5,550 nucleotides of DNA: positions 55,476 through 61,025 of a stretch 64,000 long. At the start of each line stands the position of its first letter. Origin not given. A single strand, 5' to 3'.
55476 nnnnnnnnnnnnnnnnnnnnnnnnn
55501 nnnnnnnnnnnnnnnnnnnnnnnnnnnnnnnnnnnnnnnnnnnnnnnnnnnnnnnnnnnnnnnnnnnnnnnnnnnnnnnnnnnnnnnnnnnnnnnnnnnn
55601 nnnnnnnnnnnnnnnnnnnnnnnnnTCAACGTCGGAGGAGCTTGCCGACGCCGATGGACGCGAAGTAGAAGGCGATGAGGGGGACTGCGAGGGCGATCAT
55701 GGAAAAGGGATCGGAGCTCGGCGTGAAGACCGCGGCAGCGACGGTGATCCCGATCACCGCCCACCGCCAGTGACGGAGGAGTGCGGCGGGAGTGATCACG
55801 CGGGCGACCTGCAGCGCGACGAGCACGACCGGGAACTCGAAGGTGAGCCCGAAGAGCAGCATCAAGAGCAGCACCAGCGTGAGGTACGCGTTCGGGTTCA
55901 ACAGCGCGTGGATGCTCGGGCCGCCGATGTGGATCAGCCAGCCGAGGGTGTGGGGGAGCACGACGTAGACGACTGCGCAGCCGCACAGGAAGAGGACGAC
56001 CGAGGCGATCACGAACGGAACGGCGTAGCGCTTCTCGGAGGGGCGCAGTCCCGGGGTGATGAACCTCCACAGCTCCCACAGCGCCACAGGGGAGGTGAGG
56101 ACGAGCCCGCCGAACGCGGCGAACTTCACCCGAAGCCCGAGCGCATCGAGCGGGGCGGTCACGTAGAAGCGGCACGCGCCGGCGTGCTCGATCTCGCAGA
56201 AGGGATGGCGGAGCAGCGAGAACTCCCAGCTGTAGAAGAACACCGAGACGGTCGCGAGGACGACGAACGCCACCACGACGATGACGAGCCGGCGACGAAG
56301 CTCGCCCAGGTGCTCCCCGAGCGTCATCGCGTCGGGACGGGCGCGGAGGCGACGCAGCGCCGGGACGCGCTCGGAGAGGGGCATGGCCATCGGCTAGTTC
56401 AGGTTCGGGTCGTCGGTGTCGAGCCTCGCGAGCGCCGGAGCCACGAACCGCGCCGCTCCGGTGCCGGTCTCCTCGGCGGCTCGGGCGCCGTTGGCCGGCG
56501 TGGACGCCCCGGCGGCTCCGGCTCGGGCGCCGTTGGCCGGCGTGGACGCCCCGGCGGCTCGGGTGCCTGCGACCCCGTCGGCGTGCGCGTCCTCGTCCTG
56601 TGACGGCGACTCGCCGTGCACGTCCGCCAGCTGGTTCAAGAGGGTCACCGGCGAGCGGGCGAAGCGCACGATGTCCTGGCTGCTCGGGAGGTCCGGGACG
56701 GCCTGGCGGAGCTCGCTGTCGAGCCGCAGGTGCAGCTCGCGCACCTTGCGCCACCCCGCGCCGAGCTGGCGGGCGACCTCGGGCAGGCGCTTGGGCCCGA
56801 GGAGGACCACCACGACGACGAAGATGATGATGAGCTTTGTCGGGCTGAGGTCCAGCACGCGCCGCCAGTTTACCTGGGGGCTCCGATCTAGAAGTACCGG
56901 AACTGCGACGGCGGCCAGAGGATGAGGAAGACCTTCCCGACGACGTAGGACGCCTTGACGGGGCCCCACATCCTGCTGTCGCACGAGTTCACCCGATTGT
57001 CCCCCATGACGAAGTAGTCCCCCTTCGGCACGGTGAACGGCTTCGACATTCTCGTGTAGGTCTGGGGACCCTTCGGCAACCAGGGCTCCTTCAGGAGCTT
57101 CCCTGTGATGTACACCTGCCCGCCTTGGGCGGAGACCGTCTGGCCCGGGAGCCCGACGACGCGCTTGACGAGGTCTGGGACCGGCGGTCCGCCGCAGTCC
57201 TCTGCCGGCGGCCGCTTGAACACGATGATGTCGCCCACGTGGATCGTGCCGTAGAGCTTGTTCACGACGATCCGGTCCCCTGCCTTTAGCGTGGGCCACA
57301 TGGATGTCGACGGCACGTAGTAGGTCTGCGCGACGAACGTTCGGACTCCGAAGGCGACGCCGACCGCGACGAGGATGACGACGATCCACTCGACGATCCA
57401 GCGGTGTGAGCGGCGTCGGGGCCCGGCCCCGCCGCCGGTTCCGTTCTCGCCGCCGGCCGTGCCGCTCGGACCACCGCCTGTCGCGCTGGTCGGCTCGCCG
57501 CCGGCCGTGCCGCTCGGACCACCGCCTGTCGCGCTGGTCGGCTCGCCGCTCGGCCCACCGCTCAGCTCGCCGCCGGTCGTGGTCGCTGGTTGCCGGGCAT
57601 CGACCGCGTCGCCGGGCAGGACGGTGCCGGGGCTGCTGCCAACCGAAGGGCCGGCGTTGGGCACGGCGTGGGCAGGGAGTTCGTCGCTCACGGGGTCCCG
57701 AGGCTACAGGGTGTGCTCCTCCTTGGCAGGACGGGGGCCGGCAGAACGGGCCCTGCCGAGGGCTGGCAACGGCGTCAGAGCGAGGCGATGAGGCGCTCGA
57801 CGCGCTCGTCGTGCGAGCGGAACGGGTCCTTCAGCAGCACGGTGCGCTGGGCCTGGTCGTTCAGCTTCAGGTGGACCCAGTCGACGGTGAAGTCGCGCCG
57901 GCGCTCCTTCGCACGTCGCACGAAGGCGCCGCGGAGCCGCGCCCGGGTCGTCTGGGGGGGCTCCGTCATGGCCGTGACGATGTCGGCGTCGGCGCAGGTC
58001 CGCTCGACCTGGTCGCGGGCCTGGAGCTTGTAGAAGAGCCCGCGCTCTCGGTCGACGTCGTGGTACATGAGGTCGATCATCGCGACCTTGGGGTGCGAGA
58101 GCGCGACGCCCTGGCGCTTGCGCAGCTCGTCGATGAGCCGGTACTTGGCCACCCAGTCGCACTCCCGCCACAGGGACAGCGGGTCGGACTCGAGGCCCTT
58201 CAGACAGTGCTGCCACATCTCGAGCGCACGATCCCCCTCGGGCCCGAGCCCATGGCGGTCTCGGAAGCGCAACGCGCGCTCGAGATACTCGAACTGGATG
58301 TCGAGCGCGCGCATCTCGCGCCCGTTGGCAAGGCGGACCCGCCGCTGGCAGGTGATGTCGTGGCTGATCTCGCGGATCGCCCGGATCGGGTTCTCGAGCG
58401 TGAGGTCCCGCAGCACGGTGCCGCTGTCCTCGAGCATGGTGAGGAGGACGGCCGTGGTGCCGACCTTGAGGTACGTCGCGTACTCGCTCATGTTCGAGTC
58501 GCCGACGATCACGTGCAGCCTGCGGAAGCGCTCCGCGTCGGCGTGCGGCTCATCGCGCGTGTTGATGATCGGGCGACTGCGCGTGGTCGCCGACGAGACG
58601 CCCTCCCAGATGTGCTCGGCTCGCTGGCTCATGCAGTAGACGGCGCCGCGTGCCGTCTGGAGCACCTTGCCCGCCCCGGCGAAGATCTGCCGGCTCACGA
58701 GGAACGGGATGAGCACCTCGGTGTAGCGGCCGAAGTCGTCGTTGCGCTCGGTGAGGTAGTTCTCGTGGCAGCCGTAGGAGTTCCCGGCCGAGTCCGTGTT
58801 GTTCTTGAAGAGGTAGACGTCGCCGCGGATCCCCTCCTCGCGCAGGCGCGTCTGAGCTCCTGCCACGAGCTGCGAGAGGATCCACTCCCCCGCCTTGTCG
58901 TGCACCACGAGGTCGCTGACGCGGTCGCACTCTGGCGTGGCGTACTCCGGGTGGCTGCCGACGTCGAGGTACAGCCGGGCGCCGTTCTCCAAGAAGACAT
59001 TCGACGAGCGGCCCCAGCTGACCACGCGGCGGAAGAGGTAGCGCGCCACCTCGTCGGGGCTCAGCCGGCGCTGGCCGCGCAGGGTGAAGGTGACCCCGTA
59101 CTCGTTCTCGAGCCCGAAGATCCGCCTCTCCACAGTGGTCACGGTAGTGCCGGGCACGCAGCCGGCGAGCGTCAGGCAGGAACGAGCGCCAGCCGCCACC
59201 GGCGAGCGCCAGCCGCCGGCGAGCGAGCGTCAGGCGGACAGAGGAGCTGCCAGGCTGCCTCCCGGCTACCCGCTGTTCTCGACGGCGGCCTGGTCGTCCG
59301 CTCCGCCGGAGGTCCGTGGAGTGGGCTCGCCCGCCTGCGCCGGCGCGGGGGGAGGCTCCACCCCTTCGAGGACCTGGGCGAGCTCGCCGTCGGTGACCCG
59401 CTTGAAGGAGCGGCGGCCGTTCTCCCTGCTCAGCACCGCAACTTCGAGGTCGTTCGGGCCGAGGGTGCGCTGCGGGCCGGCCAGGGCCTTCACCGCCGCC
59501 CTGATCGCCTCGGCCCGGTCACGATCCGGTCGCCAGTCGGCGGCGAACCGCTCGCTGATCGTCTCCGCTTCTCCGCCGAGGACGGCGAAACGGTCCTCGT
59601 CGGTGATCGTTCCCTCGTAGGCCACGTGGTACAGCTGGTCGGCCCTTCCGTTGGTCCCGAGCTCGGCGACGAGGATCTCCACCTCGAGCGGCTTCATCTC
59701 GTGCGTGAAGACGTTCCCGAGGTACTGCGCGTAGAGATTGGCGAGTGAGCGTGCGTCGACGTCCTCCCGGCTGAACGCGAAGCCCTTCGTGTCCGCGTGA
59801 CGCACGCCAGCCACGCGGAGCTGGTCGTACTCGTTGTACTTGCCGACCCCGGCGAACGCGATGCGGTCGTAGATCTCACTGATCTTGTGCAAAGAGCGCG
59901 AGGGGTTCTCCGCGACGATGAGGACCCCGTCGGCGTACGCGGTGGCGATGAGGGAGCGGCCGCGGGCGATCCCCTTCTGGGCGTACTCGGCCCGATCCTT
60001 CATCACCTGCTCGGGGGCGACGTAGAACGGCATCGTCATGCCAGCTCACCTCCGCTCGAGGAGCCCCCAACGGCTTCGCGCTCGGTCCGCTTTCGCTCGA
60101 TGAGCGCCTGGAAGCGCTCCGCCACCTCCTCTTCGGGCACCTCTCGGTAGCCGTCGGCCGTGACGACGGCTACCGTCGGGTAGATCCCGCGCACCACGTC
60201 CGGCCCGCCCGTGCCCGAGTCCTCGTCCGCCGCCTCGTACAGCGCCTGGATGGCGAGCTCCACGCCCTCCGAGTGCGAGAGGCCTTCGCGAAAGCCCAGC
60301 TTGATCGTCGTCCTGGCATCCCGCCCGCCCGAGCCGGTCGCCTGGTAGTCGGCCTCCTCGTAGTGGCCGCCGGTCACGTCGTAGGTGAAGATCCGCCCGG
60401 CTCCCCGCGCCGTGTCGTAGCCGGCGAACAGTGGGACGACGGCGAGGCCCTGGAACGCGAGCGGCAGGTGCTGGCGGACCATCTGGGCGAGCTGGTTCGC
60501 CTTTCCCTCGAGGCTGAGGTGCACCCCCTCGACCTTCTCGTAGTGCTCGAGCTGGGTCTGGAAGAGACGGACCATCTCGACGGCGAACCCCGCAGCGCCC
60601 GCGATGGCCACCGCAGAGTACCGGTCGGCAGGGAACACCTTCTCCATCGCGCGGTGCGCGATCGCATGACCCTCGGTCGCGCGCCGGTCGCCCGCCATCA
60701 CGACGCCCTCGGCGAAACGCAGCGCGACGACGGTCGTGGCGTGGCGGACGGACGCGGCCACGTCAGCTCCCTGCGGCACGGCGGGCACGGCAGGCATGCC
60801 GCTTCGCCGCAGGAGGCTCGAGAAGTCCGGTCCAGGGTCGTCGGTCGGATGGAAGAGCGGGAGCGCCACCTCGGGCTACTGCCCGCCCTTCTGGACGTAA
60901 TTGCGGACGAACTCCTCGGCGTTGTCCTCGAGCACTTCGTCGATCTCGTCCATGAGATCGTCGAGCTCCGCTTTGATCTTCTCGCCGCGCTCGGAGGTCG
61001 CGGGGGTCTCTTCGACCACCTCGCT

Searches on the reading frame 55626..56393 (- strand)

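Call 90: search_protein_families(library=pfam, proteins=[window:55626-56393:-], max_evalue=0.0001)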
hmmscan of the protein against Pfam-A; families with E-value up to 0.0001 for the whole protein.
window:55626-56393:- (255 aa): 1 family
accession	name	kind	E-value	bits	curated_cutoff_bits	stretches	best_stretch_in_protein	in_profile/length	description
PF00902.23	TatC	-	1.3e-59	201.9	25.1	1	27-238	1-208/208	Sec-independent protein translocase protein (TatC)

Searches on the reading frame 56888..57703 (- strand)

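Call 90: search_protein_families(library=pfam, proteins=[window:56888-57703:-], max_evalue=0.0001)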
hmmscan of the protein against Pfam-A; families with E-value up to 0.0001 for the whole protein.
window:56888-57703:- (271 aa): 1 family
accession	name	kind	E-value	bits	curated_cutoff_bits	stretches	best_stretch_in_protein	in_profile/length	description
PF10502.14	Peptidase_S26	-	2e-49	168.2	22.9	1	104-263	2-168/168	Signal peptidase, peptidase S26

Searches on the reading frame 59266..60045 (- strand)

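Call 90: search_protein_families(library=pfam, proteins=[window:59266-60045:-], max_evalue=0.0001)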
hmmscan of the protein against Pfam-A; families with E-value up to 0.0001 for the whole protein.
window:59266-60045:- (259 aa): 1 family
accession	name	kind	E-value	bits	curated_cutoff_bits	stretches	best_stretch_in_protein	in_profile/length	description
PF00227.31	Proteasome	-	1.6e-14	54.5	22.4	1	27-203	2-187/189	Proteasome subunit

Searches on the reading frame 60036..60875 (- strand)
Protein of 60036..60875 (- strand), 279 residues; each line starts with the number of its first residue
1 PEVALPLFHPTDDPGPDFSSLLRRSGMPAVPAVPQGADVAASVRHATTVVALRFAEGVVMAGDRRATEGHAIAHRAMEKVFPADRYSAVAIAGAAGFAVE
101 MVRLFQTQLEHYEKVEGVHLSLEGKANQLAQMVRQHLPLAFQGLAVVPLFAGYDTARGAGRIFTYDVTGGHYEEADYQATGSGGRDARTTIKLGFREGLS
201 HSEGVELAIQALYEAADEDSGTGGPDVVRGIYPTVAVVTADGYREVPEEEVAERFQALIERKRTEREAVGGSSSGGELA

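Call 90: search_protein_families(library=pfam, proteins=[window:60036-60875:-], max_evalue=0.0001)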
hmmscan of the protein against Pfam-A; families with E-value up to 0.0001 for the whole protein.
window:60036-60875:- (279 aa): 1 family
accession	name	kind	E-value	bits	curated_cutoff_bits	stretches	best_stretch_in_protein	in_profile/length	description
PF00227.31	Proteasome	-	4.7e-36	124.7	22.4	1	43-224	1-182/189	Proteasome subunit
